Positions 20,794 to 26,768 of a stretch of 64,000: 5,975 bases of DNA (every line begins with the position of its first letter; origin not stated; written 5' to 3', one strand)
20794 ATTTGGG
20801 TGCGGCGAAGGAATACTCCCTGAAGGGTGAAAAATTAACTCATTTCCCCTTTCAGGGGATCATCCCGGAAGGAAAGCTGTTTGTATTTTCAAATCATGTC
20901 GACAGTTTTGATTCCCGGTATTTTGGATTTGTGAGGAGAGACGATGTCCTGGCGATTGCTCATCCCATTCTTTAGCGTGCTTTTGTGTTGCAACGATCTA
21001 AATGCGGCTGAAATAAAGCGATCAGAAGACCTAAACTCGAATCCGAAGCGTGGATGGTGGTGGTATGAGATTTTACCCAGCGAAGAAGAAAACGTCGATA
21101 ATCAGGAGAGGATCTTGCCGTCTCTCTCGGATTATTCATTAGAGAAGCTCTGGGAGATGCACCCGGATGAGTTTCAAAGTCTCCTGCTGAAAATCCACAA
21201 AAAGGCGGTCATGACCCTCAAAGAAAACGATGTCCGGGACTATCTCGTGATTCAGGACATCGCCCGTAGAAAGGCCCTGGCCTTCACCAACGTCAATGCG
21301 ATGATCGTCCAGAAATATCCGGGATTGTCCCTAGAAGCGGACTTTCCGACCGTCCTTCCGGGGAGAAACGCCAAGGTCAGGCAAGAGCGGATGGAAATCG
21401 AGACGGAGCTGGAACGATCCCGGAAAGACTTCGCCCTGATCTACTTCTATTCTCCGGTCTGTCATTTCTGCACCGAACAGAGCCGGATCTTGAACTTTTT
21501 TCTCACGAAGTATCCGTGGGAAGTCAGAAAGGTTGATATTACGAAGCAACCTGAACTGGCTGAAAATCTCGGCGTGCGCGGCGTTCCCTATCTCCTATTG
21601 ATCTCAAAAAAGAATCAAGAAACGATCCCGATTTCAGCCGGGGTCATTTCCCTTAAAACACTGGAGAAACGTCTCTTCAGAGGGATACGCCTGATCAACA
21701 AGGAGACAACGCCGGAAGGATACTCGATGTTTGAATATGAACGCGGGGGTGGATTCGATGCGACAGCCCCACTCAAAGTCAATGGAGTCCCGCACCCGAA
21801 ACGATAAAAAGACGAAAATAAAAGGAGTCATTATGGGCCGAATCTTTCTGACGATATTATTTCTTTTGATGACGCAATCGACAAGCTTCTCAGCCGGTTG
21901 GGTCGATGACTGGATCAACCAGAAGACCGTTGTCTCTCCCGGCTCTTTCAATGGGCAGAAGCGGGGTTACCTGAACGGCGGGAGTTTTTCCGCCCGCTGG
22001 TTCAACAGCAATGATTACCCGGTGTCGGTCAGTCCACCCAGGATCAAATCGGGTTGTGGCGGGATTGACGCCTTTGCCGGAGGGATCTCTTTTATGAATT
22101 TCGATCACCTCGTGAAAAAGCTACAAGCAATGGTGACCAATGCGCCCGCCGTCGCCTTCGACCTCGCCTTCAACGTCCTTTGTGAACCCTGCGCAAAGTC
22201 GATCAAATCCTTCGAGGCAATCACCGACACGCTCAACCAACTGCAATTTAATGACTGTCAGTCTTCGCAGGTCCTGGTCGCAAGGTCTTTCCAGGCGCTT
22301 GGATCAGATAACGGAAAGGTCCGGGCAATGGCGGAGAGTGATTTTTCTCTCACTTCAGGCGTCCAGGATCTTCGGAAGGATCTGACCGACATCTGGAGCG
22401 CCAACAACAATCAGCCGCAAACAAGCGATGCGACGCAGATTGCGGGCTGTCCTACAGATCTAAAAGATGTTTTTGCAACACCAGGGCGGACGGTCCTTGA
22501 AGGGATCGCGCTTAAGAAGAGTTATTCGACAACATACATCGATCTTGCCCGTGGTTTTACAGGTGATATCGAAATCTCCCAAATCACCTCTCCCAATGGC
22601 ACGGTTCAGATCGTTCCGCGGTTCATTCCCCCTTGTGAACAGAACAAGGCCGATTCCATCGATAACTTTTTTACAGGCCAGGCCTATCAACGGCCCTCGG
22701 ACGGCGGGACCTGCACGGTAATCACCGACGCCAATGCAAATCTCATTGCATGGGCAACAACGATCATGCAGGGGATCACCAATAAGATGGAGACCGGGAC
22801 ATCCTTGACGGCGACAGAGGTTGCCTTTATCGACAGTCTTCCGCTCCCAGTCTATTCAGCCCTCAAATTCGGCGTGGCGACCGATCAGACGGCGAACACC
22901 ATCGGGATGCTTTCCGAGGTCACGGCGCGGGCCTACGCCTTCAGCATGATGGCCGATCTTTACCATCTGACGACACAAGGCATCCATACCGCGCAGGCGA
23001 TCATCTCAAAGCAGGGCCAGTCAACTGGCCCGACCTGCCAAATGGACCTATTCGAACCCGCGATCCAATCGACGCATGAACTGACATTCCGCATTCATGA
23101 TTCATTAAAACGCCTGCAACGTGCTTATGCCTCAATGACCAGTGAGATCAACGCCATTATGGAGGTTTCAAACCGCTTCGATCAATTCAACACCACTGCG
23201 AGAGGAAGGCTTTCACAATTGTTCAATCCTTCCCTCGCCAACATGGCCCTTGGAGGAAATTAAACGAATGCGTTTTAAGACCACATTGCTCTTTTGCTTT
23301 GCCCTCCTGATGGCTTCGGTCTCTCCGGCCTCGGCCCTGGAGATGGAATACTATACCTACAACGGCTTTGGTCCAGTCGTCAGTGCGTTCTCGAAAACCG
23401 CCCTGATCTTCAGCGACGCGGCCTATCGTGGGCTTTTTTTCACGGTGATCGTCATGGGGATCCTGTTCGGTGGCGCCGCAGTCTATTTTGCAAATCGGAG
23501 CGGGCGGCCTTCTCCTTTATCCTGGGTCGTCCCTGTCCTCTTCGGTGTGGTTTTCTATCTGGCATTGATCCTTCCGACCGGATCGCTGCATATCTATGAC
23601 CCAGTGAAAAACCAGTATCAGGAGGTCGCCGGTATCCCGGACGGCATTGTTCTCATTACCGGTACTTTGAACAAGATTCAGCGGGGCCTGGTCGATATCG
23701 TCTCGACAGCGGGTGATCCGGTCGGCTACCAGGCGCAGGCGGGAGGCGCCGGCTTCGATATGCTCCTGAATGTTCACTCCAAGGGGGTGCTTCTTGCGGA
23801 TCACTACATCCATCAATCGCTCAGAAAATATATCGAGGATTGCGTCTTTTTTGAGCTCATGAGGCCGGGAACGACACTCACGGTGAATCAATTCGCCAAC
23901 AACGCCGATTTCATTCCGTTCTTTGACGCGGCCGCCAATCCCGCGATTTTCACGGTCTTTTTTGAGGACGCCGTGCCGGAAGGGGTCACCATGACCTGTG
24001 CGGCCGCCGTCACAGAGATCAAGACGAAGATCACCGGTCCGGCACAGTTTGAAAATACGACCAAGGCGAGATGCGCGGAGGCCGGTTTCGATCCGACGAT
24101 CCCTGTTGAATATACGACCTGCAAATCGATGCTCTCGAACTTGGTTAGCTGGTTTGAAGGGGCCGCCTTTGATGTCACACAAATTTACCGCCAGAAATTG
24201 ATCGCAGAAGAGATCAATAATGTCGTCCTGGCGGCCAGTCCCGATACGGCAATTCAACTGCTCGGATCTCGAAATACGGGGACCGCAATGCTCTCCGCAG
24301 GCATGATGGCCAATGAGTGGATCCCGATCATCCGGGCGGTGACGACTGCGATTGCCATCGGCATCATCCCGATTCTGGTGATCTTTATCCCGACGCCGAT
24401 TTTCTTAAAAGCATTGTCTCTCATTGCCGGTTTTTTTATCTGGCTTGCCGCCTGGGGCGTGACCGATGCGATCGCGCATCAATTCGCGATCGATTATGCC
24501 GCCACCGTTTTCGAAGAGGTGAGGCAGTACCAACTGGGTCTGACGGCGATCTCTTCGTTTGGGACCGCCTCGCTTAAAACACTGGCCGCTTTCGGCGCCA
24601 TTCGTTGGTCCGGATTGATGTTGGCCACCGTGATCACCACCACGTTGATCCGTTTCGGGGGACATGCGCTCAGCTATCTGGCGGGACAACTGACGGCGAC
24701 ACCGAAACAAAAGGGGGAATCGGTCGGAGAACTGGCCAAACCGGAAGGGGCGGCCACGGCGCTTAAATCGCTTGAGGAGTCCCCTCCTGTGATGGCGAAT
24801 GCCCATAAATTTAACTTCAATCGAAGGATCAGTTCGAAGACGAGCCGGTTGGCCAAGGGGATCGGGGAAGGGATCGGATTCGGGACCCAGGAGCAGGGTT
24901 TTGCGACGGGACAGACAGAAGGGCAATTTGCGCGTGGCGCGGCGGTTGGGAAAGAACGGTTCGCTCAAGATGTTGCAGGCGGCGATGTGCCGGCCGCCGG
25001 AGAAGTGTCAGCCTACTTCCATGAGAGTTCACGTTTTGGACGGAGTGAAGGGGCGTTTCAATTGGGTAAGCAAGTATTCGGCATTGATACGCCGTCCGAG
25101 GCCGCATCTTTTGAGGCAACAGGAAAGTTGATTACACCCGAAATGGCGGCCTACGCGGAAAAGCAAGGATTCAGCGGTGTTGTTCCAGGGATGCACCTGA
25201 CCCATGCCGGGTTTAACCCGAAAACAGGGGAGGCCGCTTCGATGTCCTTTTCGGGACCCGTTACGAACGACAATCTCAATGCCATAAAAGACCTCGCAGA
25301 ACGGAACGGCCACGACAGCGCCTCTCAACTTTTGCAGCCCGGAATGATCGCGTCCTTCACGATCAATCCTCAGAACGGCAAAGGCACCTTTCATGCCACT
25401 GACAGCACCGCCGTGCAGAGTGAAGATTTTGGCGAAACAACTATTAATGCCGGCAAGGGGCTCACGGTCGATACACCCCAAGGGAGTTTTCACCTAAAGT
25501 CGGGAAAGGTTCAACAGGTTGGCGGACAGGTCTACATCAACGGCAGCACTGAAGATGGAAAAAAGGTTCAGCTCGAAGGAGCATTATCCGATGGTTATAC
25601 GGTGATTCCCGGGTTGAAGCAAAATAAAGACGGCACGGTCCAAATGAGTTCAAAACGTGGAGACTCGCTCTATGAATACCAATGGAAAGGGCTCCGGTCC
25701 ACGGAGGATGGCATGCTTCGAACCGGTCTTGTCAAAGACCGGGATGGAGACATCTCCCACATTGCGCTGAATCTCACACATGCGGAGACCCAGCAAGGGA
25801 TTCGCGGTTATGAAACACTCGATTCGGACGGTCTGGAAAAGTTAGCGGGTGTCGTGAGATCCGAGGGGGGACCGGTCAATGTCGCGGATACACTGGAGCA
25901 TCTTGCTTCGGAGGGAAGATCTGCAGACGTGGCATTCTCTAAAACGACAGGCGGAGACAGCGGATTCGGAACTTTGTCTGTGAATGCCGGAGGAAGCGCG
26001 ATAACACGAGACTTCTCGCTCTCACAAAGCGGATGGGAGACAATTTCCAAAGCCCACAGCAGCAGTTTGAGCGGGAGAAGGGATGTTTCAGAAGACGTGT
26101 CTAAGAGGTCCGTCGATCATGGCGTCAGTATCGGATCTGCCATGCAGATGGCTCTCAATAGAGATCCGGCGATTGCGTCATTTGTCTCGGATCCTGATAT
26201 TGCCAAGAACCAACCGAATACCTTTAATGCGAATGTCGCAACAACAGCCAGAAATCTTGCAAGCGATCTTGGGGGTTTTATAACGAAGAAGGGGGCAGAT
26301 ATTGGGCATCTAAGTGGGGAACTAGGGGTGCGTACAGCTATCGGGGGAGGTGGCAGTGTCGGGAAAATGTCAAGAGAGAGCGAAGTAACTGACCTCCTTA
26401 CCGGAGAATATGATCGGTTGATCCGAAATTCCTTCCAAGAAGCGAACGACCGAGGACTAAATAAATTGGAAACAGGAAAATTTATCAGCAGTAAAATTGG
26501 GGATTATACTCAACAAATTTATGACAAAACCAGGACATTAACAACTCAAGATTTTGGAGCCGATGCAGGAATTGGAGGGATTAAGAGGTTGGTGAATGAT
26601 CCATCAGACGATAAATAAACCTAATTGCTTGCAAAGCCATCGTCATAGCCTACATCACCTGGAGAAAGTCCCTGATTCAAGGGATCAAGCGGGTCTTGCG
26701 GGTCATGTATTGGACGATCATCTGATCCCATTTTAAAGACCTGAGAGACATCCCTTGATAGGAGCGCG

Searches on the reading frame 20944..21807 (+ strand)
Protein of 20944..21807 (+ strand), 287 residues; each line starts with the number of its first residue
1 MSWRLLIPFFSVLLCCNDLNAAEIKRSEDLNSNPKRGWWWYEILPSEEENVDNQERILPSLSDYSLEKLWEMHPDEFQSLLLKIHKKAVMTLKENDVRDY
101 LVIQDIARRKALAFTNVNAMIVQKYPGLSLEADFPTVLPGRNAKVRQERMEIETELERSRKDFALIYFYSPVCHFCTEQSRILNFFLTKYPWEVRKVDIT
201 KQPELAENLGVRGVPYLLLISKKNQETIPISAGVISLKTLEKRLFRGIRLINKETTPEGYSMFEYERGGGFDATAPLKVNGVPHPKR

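Call 97: search_protein_families(library=pfam, proteins=[window:20944-21807:+], max_evalue=0.0001)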
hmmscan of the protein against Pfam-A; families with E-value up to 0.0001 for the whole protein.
window:20944-21807:+ (287 aa): 2 families
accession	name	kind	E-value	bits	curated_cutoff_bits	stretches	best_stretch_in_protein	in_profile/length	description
PF13728.12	TraF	-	1.2e-49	169.5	23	1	37-244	1-223/224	F plasmid transfer operon protein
PF00085.26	Thioredoxin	-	2.6e-08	34.2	23.5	1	155-225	13-84/103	Thioredoxin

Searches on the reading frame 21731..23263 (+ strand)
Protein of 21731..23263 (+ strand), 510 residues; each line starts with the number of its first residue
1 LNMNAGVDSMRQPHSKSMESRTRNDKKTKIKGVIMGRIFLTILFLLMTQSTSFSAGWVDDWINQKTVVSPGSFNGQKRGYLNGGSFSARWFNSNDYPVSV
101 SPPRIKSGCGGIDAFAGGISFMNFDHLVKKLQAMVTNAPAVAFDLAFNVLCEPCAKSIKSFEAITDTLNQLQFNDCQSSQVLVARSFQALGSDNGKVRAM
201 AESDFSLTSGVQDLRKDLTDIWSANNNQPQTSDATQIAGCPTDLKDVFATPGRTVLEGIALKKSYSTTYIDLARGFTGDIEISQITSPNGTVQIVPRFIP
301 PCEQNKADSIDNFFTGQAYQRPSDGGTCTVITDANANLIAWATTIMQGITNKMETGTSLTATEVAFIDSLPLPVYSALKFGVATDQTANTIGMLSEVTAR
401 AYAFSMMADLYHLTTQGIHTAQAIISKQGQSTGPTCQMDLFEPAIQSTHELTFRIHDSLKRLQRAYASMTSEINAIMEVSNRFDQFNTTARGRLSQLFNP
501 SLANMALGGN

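Call 97: search_protein_families(library=pfam, proteins=[window:21731-23263:+], max_evalue=0.0001)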
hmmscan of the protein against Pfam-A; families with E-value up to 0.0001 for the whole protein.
window:21731-23263:+ (510 aa): 1 family
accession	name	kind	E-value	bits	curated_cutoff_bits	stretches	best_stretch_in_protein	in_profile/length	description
PF06122.16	TraH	-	2.2e-81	274.4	25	1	58-408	1-357/358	Conjugative relaxosome accessory transposon protein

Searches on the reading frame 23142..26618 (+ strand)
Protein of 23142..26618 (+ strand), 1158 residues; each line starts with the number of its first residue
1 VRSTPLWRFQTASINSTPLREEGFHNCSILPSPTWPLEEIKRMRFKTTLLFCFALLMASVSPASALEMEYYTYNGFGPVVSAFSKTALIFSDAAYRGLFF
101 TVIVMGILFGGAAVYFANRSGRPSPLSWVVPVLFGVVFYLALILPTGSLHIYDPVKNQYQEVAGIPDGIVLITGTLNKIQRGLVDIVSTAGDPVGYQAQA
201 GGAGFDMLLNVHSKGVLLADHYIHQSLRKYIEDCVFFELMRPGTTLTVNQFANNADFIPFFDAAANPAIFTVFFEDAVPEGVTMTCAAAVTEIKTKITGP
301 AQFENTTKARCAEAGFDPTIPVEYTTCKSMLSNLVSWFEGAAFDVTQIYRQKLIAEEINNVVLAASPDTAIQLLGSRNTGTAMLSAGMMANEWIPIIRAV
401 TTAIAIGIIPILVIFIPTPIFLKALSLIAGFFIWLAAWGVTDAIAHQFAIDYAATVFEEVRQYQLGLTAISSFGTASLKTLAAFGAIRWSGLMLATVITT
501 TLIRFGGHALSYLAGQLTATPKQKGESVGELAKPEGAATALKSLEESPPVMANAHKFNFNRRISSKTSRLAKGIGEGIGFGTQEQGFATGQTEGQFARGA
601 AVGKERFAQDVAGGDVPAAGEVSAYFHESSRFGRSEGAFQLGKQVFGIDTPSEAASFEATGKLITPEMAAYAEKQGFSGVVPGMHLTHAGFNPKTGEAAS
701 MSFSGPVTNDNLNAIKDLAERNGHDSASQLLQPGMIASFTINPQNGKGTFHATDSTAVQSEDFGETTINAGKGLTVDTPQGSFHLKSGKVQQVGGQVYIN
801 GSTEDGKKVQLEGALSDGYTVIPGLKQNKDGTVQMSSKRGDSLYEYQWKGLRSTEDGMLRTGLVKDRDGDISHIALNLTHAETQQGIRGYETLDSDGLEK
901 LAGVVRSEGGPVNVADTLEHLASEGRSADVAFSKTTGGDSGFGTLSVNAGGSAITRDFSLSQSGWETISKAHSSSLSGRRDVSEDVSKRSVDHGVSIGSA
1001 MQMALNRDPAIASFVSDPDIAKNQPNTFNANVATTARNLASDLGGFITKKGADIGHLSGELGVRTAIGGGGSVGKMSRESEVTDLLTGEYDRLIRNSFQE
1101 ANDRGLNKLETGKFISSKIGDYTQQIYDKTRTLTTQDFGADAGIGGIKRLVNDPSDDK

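Call 97: search_protein_families(library=pfam, proteins=[window:23142-26618:+], max_evalue=0.0001)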
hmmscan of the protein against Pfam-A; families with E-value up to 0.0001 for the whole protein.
window:23142-26618:+ (1158 aa): 1 family
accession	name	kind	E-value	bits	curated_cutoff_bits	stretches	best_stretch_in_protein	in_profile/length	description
PF07916.16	TraG_N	-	6.8e-77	259.8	36.1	1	69-520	1-457/462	TraG-like protein, N-terminal region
